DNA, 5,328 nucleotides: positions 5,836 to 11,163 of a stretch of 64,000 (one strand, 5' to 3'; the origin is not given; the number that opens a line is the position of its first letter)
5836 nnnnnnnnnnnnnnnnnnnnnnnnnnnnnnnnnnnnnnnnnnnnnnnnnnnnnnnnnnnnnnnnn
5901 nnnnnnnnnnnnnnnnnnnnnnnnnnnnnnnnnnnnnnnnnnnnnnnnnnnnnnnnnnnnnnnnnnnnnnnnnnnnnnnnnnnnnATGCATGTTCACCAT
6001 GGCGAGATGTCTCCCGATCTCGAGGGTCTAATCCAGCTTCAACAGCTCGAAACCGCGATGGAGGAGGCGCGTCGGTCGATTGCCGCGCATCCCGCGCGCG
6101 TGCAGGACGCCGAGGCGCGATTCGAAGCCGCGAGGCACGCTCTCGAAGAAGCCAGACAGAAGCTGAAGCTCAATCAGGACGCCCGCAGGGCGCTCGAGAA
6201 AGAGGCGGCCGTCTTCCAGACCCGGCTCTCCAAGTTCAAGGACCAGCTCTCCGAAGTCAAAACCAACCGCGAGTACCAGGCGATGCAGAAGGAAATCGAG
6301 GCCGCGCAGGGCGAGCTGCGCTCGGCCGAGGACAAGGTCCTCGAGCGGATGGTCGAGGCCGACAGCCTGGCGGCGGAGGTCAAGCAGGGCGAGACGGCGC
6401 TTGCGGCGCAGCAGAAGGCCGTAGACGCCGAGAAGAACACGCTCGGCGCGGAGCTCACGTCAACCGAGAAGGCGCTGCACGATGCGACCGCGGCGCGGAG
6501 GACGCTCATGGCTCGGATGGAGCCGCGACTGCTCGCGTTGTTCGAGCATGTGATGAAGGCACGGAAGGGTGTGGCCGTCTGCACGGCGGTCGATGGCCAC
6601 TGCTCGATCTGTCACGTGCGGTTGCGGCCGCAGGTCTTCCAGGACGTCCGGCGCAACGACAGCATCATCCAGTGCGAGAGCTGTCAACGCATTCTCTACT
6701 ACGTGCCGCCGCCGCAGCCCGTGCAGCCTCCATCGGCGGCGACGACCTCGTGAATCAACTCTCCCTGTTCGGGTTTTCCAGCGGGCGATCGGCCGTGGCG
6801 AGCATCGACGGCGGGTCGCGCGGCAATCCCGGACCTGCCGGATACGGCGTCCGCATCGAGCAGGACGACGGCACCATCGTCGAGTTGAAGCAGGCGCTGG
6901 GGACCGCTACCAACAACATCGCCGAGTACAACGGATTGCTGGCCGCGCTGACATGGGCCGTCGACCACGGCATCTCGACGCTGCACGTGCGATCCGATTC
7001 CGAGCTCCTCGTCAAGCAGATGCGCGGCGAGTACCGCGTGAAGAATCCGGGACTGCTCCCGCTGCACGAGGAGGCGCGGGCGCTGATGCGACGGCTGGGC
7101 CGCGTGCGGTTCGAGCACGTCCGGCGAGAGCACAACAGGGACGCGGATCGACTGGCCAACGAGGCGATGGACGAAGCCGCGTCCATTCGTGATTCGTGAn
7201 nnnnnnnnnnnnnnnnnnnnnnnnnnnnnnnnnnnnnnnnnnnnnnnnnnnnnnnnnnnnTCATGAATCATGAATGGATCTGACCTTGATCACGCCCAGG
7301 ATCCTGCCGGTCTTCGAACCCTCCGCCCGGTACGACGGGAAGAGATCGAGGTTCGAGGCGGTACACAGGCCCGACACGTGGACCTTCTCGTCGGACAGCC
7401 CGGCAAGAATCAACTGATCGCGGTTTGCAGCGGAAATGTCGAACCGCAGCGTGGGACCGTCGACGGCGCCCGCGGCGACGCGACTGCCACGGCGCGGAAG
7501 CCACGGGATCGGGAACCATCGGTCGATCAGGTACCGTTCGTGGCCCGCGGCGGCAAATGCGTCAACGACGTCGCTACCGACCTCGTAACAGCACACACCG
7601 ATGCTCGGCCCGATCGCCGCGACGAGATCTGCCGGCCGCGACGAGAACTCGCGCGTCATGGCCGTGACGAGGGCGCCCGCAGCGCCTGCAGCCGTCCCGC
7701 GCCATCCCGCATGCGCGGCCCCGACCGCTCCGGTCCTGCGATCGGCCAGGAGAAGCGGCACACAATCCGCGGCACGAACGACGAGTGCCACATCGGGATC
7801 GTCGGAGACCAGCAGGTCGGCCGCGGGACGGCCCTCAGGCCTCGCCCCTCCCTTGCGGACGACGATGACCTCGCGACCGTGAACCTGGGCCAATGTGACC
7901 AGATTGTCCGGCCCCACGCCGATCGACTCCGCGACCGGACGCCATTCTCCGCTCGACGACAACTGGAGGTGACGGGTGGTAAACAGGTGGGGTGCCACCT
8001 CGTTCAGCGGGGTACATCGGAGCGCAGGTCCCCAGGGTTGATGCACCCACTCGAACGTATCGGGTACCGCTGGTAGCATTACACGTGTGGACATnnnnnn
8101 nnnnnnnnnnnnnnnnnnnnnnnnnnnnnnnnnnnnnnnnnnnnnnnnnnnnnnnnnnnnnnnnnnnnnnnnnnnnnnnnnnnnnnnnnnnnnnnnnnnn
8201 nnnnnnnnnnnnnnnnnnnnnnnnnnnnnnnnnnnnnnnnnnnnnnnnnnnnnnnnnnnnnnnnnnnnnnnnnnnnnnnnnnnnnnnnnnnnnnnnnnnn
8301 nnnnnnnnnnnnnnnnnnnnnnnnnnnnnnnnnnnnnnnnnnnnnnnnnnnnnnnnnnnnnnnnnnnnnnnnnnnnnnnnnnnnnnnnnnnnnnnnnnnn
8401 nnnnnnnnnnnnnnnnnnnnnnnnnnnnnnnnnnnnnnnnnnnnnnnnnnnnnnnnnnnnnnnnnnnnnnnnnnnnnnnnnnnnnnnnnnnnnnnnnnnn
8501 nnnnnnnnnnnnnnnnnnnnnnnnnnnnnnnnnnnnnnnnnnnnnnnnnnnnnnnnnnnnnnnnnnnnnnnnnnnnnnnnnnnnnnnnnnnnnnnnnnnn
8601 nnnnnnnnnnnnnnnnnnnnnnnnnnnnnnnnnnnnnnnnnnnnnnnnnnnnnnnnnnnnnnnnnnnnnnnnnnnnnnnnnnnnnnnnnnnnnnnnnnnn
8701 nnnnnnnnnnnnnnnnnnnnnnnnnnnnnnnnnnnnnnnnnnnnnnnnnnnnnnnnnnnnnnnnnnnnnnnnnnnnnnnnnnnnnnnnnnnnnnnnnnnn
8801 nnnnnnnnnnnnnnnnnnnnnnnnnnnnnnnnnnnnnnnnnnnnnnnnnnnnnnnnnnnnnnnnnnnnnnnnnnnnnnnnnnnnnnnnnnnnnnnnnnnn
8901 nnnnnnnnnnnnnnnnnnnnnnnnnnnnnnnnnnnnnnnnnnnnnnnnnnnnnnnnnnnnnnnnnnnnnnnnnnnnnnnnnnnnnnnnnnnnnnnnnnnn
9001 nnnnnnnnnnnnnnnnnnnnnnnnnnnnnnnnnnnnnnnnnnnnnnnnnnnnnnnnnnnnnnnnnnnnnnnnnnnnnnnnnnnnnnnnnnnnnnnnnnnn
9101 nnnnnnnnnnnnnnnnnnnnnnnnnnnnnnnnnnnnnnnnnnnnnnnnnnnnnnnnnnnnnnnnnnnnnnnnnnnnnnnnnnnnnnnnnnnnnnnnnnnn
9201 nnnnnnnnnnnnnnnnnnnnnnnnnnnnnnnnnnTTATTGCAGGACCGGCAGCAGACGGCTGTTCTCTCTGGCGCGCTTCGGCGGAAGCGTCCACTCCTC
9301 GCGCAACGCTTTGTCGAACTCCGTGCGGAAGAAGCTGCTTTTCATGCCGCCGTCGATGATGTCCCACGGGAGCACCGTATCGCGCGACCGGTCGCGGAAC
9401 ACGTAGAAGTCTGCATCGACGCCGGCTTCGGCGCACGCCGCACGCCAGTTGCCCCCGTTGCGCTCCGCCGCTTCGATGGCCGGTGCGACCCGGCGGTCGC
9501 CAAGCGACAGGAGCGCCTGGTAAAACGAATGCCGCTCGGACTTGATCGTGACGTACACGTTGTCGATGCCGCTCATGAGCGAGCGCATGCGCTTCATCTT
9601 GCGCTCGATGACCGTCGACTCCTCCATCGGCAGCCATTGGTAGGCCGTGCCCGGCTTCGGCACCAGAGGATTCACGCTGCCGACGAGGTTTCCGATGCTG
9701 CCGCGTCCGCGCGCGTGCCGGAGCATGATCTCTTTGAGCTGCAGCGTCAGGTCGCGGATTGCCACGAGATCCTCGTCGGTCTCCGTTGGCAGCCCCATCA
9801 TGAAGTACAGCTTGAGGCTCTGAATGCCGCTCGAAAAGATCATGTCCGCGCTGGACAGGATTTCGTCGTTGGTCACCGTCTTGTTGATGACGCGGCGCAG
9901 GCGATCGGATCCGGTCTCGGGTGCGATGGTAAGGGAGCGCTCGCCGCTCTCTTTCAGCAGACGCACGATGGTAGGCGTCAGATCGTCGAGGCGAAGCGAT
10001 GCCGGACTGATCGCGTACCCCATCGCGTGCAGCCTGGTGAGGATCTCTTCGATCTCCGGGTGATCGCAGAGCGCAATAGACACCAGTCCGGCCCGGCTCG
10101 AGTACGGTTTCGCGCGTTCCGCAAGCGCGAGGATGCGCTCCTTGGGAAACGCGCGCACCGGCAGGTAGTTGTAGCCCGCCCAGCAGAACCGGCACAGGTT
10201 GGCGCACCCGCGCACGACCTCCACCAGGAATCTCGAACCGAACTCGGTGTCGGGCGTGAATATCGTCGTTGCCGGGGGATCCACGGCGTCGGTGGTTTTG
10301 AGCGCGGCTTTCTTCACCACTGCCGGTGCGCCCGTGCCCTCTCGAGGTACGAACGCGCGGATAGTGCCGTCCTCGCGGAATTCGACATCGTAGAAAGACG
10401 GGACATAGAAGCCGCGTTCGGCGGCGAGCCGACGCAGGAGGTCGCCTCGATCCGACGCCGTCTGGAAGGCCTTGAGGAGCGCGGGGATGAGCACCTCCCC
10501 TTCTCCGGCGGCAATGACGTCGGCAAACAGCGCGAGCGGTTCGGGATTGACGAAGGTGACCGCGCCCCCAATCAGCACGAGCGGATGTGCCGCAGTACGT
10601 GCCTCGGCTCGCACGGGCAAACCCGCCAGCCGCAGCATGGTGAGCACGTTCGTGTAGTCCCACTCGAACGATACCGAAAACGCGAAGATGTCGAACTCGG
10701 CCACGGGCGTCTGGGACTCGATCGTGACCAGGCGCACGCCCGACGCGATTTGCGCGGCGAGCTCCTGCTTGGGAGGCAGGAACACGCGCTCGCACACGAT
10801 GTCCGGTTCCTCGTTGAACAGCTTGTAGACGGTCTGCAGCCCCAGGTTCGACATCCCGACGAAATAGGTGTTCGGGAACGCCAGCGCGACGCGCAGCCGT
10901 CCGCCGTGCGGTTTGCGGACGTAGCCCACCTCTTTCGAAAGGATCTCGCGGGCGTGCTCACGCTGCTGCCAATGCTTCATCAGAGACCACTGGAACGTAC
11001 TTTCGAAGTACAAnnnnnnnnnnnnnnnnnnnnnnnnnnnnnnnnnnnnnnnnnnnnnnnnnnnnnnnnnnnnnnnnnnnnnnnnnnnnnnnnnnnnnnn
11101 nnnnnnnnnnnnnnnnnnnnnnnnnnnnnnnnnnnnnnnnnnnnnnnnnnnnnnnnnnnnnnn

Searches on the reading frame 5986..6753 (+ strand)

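Call 76: search_protein_families(library=pfam, proteins=[window:5986-6753:+], max_evalue=0.01)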
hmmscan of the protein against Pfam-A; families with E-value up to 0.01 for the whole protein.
window:5986-6753:+ (255 aa): 5 families
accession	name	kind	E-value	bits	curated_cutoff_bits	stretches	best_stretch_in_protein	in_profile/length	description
PF02591.20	Zn_ribbon_9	-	5.6e-12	46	29.1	1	206-237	2-33/33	C4-type zinc ribbon domain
PF24481.2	CT398_CC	-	1.4e-07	32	27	1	28-191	13-177/180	CT398-like coiled coil hairpin domain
PF07926.17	TPR_MLP1_2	-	0.00056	20.4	36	0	67-179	17-127/129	TPR/MLP1/MLP2-like protein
PF25450.1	Rab11-FIP3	-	0.0078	16.9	31.9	0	121-179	62-120/125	Rab11-FIP3-like domain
PF19220.6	Rod_CreS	-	0.0081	15.7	100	0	19-93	188-262/359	Crescentin, rod domain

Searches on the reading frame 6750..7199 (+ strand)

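Call 76: search_protein_families(library=pfam, proteins=[window:6750-7199:+], max_evalue=0.01)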
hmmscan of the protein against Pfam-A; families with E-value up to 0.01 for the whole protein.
window:6750-7199:+ (149 aa): 3 families
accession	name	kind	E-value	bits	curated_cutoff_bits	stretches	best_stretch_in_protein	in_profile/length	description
PF13456.12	RVT_3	-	2.7e-24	85.9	21.6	1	20-139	3-123/123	Reverse transcriptase-like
PF00075.30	RNase_H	-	6.8e-09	36.5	25.8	1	19-140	8-140/141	RNase H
PF10343.14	Q_salvage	-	0.0053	16.8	25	1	54-140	40-122/285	Queuosine salvage protein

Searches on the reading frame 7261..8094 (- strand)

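Call 76: search_protein_families(library=pfam, proteins=[window:7261-8094:-], max_evalue=0.01)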
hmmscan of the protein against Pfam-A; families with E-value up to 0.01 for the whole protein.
window:7261-8094:- (277 aa): 1 family
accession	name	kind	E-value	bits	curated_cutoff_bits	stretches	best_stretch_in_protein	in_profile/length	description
PF02578.20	Cu-oxidase_4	-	1.8e-57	195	22.9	1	53-269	34-237/238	Multi-copper polyphenol oxidoreductase laccase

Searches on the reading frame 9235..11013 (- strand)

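Call 47: search_protein_families(library=pfam, proteins=[window:9235-11013:-])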
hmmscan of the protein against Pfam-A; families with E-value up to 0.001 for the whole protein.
window:9235-11013:- (592 aa): 3 families
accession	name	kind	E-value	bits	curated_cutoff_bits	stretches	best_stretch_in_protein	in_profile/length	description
PF19864.5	Radical_SAM_N2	-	8.1e-47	158.9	29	1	58-205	1-151/151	Radical SAM proteins, N-terminal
PF04055.27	Radical_SAM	-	1.9e-20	74.1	29.5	1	265-422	2-165/166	Radical SAM superfamily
PF02310.24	B12-binding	-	0.00064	20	32.1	0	105-179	50-120/121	B12 binding domain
